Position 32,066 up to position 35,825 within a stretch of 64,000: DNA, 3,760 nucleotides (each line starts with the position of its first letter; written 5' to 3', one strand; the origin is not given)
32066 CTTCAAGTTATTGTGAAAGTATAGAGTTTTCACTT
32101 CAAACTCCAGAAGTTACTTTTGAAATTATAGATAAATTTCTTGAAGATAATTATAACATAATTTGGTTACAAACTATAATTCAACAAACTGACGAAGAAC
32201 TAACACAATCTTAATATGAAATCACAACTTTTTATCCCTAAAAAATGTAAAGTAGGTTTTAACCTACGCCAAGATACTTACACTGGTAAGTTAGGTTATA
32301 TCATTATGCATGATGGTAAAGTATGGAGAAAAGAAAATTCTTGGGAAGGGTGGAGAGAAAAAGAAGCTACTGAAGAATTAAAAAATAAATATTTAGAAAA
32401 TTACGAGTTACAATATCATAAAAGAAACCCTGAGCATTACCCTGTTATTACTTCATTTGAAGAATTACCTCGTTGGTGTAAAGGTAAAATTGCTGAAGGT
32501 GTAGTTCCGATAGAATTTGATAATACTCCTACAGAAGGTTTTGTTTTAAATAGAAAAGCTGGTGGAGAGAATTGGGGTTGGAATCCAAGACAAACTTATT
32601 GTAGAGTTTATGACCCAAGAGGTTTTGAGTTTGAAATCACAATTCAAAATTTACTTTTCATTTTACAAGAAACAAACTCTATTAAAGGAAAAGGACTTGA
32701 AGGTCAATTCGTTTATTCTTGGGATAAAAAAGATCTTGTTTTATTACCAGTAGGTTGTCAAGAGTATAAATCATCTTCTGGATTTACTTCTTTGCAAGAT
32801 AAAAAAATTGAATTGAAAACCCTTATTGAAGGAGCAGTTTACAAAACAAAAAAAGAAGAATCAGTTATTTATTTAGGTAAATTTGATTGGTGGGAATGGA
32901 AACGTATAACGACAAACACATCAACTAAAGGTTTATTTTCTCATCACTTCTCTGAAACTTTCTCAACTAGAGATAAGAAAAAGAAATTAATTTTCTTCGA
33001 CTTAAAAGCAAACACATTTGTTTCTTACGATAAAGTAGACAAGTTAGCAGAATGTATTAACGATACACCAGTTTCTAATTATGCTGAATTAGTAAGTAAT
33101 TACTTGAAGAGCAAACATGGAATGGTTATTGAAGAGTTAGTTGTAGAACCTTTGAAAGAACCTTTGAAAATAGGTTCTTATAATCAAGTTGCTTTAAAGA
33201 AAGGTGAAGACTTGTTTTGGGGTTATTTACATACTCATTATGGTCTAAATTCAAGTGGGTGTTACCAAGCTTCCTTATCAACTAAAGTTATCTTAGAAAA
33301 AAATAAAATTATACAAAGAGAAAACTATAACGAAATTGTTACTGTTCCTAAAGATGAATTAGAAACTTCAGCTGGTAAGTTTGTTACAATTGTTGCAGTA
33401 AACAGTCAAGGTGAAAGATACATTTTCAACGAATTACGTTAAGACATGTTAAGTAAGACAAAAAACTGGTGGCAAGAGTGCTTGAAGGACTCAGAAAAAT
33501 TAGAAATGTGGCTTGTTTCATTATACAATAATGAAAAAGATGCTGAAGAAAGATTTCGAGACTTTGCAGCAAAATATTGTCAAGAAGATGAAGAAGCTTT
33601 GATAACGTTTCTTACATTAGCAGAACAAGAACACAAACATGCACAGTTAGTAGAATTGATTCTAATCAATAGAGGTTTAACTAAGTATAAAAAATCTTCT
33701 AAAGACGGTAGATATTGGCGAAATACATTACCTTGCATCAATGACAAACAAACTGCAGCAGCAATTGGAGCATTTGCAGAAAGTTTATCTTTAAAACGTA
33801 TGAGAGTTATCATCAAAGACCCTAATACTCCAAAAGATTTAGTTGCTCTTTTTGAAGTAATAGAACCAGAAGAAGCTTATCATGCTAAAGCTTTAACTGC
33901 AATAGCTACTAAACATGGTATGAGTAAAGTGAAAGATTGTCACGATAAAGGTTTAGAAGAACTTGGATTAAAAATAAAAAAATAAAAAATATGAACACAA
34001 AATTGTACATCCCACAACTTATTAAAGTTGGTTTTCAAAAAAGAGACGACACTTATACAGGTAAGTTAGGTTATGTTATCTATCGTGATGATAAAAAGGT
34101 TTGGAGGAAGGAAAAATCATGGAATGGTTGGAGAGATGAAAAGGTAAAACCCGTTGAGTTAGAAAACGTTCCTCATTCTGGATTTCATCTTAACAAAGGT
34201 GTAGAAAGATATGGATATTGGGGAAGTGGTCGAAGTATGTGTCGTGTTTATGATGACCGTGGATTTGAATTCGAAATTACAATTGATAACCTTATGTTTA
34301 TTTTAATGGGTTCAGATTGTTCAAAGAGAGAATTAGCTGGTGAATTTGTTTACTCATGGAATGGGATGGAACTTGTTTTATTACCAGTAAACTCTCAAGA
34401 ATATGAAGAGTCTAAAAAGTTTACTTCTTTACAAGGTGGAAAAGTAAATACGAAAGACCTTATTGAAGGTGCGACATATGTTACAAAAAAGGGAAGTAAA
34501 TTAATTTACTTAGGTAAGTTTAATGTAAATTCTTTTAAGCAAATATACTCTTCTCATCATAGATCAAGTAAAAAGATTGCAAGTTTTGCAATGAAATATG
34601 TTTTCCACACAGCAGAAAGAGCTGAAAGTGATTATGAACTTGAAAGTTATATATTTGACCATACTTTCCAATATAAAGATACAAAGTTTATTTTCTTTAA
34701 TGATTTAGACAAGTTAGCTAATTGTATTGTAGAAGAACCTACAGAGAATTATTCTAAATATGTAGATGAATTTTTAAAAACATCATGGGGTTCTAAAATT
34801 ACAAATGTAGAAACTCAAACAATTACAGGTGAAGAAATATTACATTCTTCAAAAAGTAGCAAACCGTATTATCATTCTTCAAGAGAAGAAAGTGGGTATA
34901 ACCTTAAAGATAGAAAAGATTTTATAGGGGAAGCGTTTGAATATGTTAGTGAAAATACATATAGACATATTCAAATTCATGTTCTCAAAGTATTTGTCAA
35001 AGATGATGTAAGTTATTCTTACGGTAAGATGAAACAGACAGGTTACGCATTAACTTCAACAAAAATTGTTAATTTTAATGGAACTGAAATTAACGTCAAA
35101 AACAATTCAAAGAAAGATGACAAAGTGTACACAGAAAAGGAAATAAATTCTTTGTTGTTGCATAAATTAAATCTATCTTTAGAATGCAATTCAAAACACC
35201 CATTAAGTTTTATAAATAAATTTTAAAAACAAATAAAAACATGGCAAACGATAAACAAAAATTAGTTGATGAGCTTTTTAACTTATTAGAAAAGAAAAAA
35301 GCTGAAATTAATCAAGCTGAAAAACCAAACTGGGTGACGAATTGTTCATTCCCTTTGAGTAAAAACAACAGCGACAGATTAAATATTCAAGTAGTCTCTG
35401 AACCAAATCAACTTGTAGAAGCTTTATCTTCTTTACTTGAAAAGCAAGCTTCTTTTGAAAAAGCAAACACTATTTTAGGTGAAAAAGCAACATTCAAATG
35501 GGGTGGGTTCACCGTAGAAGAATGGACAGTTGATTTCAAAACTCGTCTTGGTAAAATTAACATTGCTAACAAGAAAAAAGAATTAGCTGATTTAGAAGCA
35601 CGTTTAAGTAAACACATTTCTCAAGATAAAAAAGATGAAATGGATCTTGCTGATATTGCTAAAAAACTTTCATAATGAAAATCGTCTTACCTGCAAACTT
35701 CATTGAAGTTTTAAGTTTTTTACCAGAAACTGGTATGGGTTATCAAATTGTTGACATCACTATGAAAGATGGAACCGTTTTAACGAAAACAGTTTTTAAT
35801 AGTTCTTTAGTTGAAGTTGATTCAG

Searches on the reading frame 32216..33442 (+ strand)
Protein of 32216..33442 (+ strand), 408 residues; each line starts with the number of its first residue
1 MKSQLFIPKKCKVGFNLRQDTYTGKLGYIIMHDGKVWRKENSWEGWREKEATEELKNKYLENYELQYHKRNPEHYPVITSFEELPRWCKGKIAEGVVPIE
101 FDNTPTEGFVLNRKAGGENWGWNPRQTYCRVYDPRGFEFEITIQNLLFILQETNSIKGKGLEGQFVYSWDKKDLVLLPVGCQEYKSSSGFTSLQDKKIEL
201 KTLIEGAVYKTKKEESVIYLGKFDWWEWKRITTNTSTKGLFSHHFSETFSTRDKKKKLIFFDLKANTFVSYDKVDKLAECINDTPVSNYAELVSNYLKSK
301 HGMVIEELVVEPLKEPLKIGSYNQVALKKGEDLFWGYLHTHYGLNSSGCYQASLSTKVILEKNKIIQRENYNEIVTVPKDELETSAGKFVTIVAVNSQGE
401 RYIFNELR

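Call 25: search_protein_families(library=phrogs, proteins=[window:32216-33442:+], max_evalue=0.001)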
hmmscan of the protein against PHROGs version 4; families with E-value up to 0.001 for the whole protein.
window:32216-33442:+ (408 aa): 4 families
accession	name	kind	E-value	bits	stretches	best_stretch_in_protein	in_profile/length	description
phrog_2475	-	unknown function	1.6e-66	226.3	2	95-294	50-241/383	-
phrog_6266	-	unknown function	6.6e-11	43.1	1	101-236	63-200/328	-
phrog_14061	-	unknown function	7.4e-09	36.2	1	95-163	49-112/402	-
phrog_30990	-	unknown function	6.3e-08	33.3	1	96-222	67-195/282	-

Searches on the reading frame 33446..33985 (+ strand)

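Call 79: search_protein_families(library=pfam, proteins=[window:33446-33985:+], max_evalue=0.01)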
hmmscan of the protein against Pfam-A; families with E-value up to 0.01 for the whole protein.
window:33446-33985:+ (179 aa): 2 families
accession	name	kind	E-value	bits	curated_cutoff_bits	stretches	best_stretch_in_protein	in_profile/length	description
PF02915.23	Rubrerythrin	-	0.0015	19.3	22.8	1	27-152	7-135/137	Rubrerythrin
PF06175.17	MiaE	-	0.0087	16.3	27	0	3-156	12-166/199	tRNA-(MS[2]IO[6]A)-hydroxylase (MiaE)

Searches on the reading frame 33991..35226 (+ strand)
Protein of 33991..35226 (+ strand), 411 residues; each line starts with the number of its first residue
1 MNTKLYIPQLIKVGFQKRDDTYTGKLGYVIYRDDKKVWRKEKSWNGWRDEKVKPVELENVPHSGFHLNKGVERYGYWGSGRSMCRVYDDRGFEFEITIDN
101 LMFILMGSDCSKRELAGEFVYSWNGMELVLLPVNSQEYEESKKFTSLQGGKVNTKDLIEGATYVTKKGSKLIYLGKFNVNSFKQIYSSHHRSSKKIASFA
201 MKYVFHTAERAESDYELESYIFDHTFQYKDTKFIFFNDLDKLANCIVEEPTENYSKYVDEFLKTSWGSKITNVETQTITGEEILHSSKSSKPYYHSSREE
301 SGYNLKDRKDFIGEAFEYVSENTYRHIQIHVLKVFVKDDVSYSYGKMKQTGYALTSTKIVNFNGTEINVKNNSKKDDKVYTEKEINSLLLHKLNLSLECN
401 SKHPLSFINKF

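Call 25: search_protein_families(library=phrogs, proteins=[window:33991-35226:+], max_evalue=0.001)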
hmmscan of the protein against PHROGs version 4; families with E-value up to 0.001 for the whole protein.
window:33991-35226:+ (411 aa): 3 families
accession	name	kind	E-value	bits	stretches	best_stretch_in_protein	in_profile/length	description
phrog_2475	-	unknown function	6.3e-63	214.5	1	3-392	2-358/383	-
phrog_6266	-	unknown function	1e-13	52.3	1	39-209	45-216/328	-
phrog_30990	-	unknown function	4.8e-11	43.5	1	49-186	64-205/282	-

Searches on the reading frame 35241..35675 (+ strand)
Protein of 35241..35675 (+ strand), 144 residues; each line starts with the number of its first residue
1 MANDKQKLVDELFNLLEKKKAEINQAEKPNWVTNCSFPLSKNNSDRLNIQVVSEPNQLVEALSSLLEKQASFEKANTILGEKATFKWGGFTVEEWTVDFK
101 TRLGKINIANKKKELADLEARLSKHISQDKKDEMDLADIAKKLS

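Call 79: search_protein_families(library=pfam, proteins=[window:35241-35675:+], max_evalue=0.01)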
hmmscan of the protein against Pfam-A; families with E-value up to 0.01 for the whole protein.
window:35241-35675:+ (144 aa): 1 family
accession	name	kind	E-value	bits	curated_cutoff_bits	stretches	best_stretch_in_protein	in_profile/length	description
PF06373.16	CART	-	0.0016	19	27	0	4-36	3-37/70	Cocaine and amphetamine regulated transcript protein (CART)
